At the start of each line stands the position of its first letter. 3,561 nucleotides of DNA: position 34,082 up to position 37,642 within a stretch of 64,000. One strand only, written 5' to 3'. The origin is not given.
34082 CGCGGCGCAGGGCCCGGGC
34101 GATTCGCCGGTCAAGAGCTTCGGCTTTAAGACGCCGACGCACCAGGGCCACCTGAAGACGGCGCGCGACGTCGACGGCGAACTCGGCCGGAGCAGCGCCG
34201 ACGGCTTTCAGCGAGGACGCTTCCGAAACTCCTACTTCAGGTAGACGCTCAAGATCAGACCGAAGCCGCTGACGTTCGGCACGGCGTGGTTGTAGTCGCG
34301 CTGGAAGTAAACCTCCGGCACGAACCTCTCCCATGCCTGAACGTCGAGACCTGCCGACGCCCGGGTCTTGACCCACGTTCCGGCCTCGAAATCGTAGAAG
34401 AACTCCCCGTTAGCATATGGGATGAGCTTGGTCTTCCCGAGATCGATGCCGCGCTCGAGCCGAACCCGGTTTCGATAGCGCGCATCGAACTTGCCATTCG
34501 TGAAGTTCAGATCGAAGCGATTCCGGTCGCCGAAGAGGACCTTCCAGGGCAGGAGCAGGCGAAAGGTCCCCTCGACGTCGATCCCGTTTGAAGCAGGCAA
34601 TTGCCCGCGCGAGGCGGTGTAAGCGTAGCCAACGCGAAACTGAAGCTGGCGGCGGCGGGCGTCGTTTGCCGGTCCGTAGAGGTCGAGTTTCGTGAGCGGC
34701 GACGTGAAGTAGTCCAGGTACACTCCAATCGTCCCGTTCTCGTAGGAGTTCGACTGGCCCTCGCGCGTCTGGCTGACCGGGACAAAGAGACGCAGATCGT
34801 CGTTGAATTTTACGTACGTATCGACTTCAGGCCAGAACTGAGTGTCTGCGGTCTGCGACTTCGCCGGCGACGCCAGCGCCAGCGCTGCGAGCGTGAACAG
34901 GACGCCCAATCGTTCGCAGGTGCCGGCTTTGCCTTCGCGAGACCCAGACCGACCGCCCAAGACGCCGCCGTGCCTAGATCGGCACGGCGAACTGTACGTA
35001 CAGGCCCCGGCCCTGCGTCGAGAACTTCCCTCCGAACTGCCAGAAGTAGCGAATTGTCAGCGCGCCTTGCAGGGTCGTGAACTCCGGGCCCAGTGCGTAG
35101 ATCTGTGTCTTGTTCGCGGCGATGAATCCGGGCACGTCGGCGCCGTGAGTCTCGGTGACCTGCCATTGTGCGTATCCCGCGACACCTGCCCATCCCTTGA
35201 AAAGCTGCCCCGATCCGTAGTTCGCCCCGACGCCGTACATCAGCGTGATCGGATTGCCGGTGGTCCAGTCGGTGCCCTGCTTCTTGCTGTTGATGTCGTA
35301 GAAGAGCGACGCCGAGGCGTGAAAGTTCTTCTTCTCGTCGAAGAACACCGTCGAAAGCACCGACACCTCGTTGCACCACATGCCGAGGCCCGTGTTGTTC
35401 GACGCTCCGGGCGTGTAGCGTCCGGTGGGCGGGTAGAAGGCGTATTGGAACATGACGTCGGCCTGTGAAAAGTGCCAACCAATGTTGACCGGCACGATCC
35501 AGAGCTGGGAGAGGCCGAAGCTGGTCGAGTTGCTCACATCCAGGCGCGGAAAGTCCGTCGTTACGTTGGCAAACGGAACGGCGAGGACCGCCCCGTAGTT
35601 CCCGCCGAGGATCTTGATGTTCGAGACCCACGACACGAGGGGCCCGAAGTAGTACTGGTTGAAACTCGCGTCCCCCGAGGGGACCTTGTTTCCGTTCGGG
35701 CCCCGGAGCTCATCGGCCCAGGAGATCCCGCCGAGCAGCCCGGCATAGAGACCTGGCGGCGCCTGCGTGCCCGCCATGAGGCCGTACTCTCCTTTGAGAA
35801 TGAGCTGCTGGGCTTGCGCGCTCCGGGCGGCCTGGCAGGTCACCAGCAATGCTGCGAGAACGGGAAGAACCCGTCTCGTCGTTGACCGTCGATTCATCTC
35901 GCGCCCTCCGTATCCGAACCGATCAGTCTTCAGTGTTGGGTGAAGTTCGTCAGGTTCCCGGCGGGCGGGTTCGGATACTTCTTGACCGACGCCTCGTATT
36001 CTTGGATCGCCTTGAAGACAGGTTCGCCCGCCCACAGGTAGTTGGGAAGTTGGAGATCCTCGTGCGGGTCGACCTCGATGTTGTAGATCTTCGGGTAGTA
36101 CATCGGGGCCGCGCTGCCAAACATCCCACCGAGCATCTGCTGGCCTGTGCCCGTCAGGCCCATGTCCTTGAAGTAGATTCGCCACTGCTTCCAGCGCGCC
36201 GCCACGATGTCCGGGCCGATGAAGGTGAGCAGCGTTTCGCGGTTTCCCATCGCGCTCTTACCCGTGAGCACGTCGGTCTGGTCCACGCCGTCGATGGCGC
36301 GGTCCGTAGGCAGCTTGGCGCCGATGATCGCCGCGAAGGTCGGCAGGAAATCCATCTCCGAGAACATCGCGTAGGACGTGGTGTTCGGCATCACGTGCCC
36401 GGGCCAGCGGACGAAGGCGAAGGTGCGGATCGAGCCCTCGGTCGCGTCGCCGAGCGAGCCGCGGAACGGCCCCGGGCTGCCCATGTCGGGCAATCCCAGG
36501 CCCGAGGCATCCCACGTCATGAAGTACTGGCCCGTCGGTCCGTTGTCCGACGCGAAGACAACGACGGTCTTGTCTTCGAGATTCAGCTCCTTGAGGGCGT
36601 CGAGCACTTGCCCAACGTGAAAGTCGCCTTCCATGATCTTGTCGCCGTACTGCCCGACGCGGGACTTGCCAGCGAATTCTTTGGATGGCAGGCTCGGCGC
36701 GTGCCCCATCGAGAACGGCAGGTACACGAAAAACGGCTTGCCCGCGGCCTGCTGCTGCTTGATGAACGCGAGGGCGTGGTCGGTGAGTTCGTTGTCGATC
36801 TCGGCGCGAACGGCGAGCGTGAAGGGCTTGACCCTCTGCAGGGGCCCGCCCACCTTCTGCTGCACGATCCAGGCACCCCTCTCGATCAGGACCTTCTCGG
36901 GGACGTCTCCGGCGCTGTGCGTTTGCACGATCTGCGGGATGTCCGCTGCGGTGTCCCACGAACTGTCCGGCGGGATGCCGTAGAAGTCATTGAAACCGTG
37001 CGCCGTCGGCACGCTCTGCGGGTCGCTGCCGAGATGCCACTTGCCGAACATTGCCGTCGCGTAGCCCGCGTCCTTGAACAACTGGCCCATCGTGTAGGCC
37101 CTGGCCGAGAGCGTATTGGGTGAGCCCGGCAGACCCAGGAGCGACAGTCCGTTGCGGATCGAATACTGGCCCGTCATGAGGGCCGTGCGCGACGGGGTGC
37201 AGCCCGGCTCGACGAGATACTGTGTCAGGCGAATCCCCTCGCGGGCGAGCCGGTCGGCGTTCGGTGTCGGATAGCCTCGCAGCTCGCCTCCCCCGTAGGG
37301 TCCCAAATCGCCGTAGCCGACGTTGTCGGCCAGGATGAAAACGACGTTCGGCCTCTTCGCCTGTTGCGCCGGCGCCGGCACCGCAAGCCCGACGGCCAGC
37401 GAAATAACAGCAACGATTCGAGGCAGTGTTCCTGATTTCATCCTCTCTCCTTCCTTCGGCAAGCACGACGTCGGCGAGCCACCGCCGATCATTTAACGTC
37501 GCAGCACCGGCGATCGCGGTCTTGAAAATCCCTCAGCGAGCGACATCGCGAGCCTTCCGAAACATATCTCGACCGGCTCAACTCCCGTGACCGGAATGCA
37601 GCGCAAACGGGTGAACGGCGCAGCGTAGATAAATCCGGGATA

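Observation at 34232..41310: Candidate undescribed periplasmic ester-scavenging system: Tat MBL hydrolase, COG0523 chaperone, sulfatase and three outer-membrane barrels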

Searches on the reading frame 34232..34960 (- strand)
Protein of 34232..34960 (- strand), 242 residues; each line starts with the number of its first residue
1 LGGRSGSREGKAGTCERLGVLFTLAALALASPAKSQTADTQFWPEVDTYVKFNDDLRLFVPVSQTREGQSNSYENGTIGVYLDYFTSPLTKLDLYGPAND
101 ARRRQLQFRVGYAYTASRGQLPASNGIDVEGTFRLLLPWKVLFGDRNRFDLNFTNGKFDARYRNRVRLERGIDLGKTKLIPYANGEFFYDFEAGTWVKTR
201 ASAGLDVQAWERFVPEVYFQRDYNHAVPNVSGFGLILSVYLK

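Call 3: search_protein_families(library=pfam, proteins=[window:34232-34960:-], max_evalue=0.01)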
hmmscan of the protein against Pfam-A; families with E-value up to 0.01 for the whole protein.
window:34232-34960:- (242 aa): 1 family
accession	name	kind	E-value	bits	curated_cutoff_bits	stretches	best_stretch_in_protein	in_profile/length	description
PF10677.15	DUF2490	-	1.4e-07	31.9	29.8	1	104-225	49-178/186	Protein of unknown function (DUF2490)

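Call 4: search_protein_families(library=ncbifam, proteins=[window:34232-34960:-], max_evalue=0.01)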
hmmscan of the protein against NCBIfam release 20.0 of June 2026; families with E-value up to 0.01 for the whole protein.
window:34232-34960:- (242 aa): 0 families

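Call 36: search_protein_families(library=pfam, proteins=[window:34232-34960:-], max_evalue=5)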
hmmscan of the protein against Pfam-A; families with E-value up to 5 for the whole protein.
window:34232-34960:- (242 aa): 1 family
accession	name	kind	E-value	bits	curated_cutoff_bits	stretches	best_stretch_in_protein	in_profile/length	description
PF10677.15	DUF2490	-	1.4e-07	31.9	29.8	1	104-225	49-178/186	Protein of unknown function (DUF2490)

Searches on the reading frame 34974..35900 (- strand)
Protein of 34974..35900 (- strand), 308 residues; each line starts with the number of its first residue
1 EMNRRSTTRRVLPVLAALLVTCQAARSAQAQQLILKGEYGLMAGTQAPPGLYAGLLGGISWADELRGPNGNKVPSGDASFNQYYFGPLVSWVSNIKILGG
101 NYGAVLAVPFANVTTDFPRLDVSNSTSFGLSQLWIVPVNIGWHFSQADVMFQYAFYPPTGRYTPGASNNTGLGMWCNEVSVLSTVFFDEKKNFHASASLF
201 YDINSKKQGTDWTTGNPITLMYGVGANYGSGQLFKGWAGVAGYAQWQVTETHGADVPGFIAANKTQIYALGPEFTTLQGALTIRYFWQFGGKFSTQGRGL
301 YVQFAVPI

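Call 3: search_protein_families(library=pfam, proteins=[window:34974-35900:-], max_evalue=0.01)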
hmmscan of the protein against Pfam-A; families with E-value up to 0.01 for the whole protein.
window:34974-35900:- (308 aa): 1 family
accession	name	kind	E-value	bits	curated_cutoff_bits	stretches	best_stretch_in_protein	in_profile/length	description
PF13557.12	Phenol_MetA_deg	-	4.4e-20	73.2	22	1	62-302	1-240/242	Putative MetA-pathway of phenol degradation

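Call 4: search_protein_families(library=ncbifam, proteins=[window:34974-35900:-], max_evalue=0.01)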
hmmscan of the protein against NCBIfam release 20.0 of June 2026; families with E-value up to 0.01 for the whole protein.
window:34974-35900:- (308 aa): 0 families

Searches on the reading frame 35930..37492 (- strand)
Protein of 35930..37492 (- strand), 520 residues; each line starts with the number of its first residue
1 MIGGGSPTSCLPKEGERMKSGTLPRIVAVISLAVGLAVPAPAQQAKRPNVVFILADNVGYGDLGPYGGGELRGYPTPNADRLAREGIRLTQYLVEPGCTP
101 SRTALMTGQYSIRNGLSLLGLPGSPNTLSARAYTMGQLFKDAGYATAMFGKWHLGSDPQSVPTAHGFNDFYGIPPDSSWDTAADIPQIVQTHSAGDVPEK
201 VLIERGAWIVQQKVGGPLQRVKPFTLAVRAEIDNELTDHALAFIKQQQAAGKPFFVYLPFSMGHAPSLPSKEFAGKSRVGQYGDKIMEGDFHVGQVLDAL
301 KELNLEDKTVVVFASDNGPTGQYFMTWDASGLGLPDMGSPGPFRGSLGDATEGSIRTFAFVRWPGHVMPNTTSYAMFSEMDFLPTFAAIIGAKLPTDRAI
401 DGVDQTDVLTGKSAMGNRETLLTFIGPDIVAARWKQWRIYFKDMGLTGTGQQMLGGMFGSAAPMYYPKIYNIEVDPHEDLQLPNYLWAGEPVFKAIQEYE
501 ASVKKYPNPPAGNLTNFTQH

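Call 3: search_protein_families(library=pfam, proteins=[window:35930-37492:-], max_evalue=0.01)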
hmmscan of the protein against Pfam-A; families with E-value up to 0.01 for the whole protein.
window:35930-37492:- (520 aa): 3 families
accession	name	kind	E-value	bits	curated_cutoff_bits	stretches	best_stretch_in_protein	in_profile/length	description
PF00884.28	Sulfatase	-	1.3e-49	169.6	25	1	48-391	1-300/301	Sulfatase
PF16347.10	SGSH_C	-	2.5e-05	24.9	29.3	1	352-420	13-79/154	N-sulphoglucosamine sulphohydrolase, C-terminal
PF14707.11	Sulfatase_C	-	5e-05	24.3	30.9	1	418-507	3-100/127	C-terminal region of aryl-sulfatase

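Call 4: search_protein_families(library=ncbifam, proteins=[window:35930-37492:-], max_evalue=0.01)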
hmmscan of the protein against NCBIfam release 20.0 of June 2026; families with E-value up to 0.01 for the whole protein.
window:35930-37492:- (520 aa): 4 families
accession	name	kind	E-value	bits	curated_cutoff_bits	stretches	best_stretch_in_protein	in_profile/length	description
NF010322.0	PRK13759.1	equivalog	1.3e-23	83.3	481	2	43-155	2-108/486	arylsulfatase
TIGR03417.1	chol_sulfatase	equivalog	4.7e-16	58.7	433.45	1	46-169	1-114/500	choline-sulfatase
NF045661.1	HdlasePehA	equivalog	2.3e-13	49.6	900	1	47-270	2-218/506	phosphoric/sulfuric ester hydrolase PehA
NF052527.1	Mn_arylsulf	exception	1.3e-09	37.5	850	1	47-273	1-219/479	manganese-dependent arylsulfatase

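Call 37: search_solved_structures(query=window:35930-37441:-, max_evalue=1e-10)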
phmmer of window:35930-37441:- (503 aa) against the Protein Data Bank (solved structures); distinct sequences matched with E-value up to 1e-10: 62 (the best 60 are shown).
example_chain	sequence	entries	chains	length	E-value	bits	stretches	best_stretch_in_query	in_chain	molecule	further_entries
7aj0_A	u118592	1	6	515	1.9e-63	218.4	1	20-495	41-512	Arylsulfatase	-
8eg3_A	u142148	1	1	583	2.4e-59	204.8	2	217-464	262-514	Steryl-sulfatase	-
1p49_A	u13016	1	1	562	1e-58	202.8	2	217-464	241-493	STERYL-SULFATASE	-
7oze_AAA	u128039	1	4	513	4e-54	187.6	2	214-461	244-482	Putative secreted sulfatase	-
4fdi_A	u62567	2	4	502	1.8e-50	175.5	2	219-424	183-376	N-acetylgalactosamine-6-sulfatase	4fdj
6s20_C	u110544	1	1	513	9.1e-50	173.2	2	215-421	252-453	N-acetylgalactosamine-6-O-sulfatase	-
7p26_AAA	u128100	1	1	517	1.5e-49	172.5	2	215-398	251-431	Putative arylsulfatase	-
1e3c_P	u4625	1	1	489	6.9e-49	170.3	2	229-479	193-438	Arylsulfatase A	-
1e2s_P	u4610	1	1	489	7.2e-49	170.3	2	229-479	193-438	Arylsulfatase A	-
1e1z_P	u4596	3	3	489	8.9e-49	170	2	229-479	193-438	Arylsulfatase A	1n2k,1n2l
1e33_P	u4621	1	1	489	1.6e-48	169.1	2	229-467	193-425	Arylsulfatase A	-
1auk_A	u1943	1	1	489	1.7e-48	169.1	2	229-479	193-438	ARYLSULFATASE A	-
9bas_B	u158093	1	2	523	3.3e-45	158.2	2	219-418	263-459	S1_15A sulfatase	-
9bau_A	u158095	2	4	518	3.6e-45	158.1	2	220-430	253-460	S1_15B sulfatase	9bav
9s7x_A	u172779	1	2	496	4.6e-45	157.7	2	217-424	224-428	Sulfatase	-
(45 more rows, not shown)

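Call 91: find_related_loci(query=window:35930-37441:-, collection=metagenome_contigs, flank=9000)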
Query window:35930-37441:- (503 aa) in metagenome_contigs; peptide patterns used: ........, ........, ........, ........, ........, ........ (x = any residue, [..] = any of these).
599 stretches matched a pattern (row limit reached: there are more); 585 encode a relative of the query (tblastn E <= 1e-3); the best 80 are kept; 80 distinct loci.
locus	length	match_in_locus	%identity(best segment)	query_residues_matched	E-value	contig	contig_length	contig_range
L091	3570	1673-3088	87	29-500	0e+0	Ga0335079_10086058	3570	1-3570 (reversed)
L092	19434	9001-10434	78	23-500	0e+0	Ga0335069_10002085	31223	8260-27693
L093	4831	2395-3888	73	5-503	0e+0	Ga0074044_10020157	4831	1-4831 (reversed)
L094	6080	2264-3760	72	9-503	0e+0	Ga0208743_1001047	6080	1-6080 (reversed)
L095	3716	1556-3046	74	8-503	0e+0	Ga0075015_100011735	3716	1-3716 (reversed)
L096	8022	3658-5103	75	19-500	0e+0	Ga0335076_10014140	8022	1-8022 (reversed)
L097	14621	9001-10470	73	9-500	0e+0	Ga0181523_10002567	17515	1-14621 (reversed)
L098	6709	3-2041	70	9-501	0e+0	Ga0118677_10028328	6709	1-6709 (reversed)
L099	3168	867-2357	71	5-500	0e+0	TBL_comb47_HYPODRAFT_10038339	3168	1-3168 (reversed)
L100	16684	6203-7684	70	10-503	0e+0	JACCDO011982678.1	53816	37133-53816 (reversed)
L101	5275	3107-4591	72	6-500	0e+0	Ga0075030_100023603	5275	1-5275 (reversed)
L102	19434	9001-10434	74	23-501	0e+0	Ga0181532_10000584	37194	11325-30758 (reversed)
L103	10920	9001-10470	73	9-500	0e+0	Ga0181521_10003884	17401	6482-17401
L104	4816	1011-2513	71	4-502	0e+0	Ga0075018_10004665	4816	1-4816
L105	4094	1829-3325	70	1-501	0e+0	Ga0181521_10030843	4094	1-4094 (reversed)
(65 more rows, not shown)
